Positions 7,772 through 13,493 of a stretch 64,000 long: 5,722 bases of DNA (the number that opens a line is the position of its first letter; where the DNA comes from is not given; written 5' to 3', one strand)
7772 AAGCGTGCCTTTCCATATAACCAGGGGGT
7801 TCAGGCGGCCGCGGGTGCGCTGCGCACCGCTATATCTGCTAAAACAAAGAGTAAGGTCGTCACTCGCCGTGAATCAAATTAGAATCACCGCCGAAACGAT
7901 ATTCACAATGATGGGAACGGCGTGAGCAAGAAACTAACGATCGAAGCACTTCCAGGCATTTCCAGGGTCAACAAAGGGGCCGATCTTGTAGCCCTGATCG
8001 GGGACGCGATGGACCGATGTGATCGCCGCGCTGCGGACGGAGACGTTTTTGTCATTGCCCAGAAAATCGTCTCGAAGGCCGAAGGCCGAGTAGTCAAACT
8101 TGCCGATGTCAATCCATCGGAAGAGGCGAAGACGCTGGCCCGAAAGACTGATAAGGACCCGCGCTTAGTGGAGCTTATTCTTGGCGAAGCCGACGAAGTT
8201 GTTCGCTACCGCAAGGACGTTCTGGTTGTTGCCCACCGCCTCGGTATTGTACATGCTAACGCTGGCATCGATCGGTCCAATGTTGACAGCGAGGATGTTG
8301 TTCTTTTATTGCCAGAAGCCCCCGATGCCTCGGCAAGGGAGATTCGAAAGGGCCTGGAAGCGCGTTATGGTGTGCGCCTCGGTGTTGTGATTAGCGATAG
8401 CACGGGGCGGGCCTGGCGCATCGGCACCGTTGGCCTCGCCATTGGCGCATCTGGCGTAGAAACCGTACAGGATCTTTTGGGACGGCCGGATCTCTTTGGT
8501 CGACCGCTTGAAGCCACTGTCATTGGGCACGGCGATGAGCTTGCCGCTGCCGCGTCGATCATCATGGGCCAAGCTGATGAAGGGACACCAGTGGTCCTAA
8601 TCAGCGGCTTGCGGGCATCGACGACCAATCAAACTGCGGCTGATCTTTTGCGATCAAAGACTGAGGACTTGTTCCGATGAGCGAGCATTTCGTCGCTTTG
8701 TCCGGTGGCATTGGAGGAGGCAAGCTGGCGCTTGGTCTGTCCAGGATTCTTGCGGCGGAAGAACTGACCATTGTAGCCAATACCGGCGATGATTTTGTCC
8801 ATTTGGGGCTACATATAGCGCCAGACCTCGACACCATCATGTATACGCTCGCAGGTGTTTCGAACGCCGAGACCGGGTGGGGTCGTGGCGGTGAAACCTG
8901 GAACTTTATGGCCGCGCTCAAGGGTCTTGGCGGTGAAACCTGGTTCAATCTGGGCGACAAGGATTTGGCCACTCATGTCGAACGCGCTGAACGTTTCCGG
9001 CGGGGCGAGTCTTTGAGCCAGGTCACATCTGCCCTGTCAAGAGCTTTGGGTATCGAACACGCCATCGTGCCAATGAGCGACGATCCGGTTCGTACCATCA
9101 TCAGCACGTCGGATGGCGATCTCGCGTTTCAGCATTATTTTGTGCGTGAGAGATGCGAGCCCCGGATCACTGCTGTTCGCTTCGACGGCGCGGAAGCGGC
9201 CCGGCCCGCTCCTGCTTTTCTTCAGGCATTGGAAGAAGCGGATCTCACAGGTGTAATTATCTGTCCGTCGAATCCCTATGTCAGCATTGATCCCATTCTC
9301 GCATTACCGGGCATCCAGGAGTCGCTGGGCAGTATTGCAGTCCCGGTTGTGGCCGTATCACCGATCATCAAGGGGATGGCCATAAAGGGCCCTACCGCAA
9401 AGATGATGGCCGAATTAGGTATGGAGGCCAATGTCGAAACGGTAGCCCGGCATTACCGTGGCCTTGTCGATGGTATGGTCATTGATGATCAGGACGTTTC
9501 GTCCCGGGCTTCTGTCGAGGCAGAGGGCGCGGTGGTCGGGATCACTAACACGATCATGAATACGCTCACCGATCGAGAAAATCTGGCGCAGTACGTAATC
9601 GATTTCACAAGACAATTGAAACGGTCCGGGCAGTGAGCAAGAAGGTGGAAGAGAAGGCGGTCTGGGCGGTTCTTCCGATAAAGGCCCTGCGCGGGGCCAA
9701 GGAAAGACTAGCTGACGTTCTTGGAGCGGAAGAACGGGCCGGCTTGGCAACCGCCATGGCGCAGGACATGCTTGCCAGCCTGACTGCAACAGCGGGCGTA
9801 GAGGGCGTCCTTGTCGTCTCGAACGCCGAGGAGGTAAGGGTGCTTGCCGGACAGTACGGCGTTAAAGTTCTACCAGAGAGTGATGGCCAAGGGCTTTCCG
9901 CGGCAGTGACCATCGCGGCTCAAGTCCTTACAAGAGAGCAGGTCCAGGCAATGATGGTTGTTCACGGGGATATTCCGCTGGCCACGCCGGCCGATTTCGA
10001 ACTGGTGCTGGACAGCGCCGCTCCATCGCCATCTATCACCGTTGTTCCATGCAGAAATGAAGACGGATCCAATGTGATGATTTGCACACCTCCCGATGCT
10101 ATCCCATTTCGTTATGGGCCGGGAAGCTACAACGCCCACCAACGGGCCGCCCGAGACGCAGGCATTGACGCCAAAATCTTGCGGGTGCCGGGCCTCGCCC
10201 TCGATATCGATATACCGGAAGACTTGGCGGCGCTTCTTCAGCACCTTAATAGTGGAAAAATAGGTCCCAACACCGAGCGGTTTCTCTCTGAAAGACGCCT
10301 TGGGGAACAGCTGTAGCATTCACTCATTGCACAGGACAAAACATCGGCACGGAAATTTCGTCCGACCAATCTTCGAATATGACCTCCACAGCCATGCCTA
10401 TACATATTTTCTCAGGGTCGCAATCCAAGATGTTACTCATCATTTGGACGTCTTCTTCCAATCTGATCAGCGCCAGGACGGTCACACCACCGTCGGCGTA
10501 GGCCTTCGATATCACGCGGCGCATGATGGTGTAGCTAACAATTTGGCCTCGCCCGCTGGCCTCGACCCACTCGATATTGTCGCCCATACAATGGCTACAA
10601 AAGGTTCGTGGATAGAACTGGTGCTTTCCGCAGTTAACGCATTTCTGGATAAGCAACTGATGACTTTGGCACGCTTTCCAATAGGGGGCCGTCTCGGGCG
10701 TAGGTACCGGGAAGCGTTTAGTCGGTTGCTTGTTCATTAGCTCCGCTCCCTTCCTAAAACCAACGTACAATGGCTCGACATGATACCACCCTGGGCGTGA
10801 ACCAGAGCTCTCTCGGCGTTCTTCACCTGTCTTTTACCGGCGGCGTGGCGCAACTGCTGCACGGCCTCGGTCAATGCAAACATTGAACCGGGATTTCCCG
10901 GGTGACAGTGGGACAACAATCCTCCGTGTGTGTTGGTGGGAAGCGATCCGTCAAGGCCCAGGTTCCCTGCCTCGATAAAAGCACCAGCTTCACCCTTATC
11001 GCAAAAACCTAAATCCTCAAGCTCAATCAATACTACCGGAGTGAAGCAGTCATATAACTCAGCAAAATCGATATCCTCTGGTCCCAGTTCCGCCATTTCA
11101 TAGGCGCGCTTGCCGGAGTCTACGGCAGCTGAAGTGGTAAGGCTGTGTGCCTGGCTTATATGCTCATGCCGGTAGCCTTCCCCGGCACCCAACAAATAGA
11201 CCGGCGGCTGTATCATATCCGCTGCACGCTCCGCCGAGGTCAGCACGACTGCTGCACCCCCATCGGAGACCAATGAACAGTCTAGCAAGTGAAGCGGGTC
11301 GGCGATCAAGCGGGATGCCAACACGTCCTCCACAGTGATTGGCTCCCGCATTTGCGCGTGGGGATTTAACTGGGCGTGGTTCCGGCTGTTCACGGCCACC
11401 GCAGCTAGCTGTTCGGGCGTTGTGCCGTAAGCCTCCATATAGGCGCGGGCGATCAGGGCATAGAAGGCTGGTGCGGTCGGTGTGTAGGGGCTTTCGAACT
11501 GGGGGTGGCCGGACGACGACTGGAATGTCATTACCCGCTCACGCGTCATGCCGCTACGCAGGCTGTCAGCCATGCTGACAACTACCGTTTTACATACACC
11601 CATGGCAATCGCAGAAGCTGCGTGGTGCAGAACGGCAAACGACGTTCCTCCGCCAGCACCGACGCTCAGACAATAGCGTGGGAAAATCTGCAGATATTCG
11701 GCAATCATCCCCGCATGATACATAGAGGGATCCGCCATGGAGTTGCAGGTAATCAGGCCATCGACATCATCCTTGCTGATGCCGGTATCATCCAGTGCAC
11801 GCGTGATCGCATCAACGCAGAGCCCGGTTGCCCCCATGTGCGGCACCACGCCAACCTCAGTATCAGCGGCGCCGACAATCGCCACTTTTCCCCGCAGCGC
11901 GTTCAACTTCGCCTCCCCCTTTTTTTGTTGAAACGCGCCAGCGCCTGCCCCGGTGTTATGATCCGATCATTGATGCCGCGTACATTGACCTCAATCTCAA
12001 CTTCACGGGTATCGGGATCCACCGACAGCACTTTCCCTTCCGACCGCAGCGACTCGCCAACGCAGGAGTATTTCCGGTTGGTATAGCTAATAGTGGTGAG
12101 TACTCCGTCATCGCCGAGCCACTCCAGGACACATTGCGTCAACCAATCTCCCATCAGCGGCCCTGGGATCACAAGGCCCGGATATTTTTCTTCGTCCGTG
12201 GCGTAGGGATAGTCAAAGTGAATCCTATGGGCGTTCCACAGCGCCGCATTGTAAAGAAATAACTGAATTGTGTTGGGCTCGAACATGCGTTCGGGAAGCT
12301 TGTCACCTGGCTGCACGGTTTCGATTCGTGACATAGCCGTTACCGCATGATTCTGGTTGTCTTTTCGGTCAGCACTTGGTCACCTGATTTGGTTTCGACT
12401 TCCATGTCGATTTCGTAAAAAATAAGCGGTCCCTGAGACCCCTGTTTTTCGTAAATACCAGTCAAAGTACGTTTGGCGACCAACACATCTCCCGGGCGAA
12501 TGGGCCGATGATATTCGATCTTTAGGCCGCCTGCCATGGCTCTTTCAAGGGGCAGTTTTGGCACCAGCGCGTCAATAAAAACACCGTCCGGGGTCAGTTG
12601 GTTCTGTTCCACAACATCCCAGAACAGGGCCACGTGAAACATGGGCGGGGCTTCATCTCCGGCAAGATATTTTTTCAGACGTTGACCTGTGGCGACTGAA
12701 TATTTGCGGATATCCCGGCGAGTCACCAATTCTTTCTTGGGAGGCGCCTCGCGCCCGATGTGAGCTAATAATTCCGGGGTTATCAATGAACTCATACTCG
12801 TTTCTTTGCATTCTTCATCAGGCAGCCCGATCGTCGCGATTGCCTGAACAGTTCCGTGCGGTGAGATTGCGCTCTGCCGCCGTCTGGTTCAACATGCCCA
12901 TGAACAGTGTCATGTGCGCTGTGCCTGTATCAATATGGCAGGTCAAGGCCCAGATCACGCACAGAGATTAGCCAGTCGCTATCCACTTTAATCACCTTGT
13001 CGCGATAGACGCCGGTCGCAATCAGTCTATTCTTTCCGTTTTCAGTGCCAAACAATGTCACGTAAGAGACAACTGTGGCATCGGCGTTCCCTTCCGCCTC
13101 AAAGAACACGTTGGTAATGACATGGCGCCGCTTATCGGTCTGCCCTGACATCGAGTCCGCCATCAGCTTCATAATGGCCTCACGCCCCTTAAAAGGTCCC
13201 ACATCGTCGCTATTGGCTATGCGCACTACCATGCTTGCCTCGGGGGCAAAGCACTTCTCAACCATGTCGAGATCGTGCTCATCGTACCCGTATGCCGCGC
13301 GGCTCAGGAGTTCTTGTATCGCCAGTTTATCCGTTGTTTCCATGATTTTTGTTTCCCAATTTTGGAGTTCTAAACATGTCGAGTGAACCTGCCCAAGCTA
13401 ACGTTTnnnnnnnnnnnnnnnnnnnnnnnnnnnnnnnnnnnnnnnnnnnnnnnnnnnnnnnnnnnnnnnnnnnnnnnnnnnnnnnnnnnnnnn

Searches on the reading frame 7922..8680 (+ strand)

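Call 24: search_protein_families(library=ncbifam, proteins=[window:7922-8680:+], max_evalue=0.00001)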
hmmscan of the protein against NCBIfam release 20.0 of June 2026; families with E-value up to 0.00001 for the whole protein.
window:7922-8680:+ (252 aa): 4 families
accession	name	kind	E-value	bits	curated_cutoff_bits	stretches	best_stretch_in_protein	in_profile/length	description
TIGR01916.1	F420_cofE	equivalog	9.8e-82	274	180.65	1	9-252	5-244/244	coenzyme F420-0:L-glutamate ligase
NF009809.0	PRK13293.1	equivalog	5.4e-75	252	274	1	4-252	2-244/253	coenzyme F420-0:L-glutamate ligase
NF009810.0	PRK13294.1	equivalog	2.4e-61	208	304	1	2-252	10-243/449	coenzyme F420-0:L-glutamate ligase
TIGR04132.1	intra_fol_E_lig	hypoth_equivalog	2e-27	96.1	350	1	41-230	32-203/241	putative folate metabolism gamma-glutamate ligase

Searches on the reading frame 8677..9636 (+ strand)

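Call 24: search_protein_families(library=ncbifam, proteins=[window:8677-9636:+], max_evalue=0.00001)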
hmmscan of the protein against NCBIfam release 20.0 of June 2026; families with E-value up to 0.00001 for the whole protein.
window:8677-9636:+ (319 aa): 2 families
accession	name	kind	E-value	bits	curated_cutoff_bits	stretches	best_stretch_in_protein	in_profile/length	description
TIGR01819.1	F420_cofD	equivalog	1.4e-88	296.8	257.45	1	6-309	2-301/301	2-phospho-L-lactate transferase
TIGR01826.1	CofD_related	subfamily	9.6e-10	38.4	196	1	116-281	103-258/310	uridine diphosphate-N-acetylglucosamine-binding protein YvcK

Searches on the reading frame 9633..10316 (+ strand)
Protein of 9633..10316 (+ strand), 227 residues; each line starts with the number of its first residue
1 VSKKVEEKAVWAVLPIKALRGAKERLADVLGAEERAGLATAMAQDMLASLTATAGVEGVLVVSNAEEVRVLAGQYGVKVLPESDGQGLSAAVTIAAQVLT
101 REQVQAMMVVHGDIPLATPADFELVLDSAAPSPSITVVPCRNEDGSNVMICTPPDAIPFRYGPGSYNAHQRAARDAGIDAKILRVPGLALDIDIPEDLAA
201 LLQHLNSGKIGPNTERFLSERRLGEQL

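Call 24: search_protein_families(library=ncbifam, proteins=[window:9633-10316:+], max_evalue=0.00001)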
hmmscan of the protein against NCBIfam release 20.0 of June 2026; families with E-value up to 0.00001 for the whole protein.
window:9633-10316:+ (227 aa): 3 families
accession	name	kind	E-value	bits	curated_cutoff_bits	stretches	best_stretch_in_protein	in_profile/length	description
TIGR03552.1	F420_cofC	equivalog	3.8e-44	150.7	105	1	12-205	2-191/196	2-phospho-L-lactate guanylyltransferase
TIGR03310.1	matur_MocA_YgfJ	equivalog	7e-07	29.4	186.45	1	56-148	40-135/188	molybdenum cofactor cytidylyltransferase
TIGR04282.1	glyco_like_cofC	hypoth_equivalog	9.5e-06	25.5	134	0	22-145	13-134/189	TIGR04282 family arsenosugar biosynthesis glycosyltransferase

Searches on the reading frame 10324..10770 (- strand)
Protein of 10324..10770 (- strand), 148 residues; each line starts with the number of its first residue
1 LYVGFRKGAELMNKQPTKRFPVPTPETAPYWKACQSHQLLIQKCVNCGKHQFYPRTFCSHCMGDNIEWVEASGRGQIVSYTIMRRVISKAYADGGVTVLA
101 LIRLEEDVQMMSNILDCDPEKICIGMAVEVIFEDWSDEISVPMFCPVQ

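Call 65: search_protein_families(library=pfam, proteins=[window:10324-10770:-], max_evalue=0.0001)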
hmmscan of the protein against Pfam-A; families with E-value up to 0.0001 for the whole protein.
window:10324-10770:- (148 aa): 2 families
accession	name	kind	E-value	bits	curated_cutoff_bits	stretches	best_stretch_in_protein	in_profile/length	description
PF01796.24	OB_ChsH2_C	-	2.9e-16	59.6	27.1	1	68-132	1-64/65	ChsH2, C-terminal OB-fold domain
PF12172.15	zf-ChsH2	-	5.4e-14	52.1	23.2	1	31-66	1-36/37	ChsH2, rubredoxin-like zinc ribbon domain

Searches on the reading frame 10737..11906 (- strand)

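Call 25: search_protein_families(library=pfam, proteins=[window:10737-11906:-], max_evalue=0.000001)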
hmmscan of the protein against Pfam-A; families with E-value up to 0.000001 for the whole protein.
window:10737-11906:- (389 aa): 2 families
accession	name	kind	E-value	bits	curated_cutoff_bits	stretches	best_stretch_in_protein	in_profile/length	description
PF22691.2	Thiolase_C_1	-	4e-62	208.6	28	1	242-386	1-144/144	Thiolase C-terminal domain-like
PF00108.29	Thiolase_N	-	3.9e-12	46.5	26.4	1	8-225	1-259/260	Thiolase, N-terminal domain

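Call 66: search_protein_families(library=ncbifam, proteins=[window:10737-11906:-], max_evalue=1e-8)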
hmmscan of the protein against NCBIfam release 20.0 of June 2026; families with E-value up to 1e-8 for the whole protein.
window:10737-11906:- (389 aa): 22 families
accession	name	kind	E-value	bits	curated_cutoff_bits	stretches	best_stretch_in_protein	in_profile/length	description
NF004811.0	PRK06158.1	subfamily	1.1e-120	403.1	421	1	3-388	5-382/384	acetyl-CoA acetyltransferase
NF006010.0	PRK08142.1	subfamily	1.1e-97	327.3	462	1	3-387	2-388/388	thiolase domain-containing protein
NF004720.0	PRK06064.1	subfamily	1.1e-85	287.7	420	1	7-387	3-388/389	thiolase domain-containing protein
NF005892.0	PRK07855.1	subfamily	1.3e-84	284.3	469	1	2-384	2-387/390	lipid-transfer protein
NF053570.1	AcCoTHIOL_METTL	equivalog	5.7e-72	242.7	600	1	7-388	3-385/385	acetyl-CoA acetyltransferase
NF009228.0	PRK12578.1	subfamily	4.2e-68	229.7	485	1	6-378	3-379/387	thiolase domain-containing protein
NF004810.0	PRK06157.1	equivalog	1.9e-59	201.8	403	1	3-380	4-389/400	acetyl-CoA acetyltransferase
NF004715.0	PRK06059.1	equivalog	6.9e-54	183.3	424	1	7-379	5-392/399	lipid-transfer protein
NF004982.0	PRK06365.1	equivalog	1.4e-53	182.5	695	2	20-240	31-252/430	thiolase domain-containing protein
NF006102.0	PRK08256.1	subfamily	8.2e-52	176.6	436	1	29-373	27-380/394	lipid-transfer protein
NF005704.0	PRK07516.1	subfamily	4e-51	174.2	412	1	7-380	3-381/389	thiolase domain-containing protein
NF006180.0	PRK08313.1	subfamily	5.3e-50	170.4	514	1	7-388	5-386/389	thiolase domain-containing protein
NF004721.0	PRK06065.1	equivalog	1.8e-47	162.1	455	1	4-384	8-391/393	thiolase domain-containing protein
NF053628.1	BnzsclthlBbsBGT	equivalog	1.9e-37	129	750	1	93-377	91-373/389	benzoylsuccinyl-CoA thiolase subunit BbsB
NF004722.0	PRK06066.1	equivalog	7.7e-34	117.3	516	1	22-377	21-375/385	thiolase domain-containing protein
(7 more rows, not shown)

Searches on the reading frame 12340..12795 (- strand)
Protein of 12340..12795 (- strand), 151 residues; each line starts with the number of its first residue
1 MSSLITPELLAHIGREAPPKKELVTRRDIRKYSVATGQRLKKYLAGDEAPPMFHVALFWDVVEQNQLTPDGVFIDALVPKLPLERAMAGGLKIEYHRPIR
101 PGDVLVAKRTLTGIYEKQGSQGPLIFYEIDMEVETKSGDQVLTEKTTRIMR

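Call 65: search_protein_families(library=pfam, proteins=[window:12340-12795:-], max_evalue=0.0001)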
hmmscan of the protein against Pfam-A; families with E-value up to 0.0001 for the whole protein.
window:12340-12795:- (151 aa): 1 family
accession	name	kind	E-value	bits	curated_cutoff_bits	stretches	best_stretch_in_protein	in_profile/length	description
PF13452.11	FAS1_DH_region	-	3.2e-18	66.6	22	1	11-143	1-131/132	FAS1-like, dehydratase domain region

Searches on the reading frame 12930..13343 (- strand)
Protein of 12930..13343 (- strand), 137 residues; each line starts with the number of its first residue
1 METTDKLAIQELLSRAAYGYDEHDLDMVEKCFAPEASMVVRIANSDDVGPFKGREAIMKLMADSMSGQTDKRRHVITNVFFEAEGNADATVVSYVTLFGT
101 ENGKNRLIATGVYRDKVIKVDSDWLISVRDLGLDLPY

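Call 65: search_protein_families(library=pfam, proteins=[window:12930-13343:-], max_evalue=0.0001)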
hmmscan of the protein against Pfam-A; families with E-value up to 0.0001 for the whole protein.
window:12930-13343:- (137 aa): 2 families
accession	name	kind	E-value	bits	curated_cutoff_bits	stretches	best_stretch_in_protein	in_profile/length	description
PF13577.12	SnoaL_4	-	1.3e-19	70.9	24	1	2-129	2-125/126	SnoaL-like domain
PF12680.13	SnoaL_2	-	2e-06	28.7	27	1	19-94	7-73/102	SnoaL-like domain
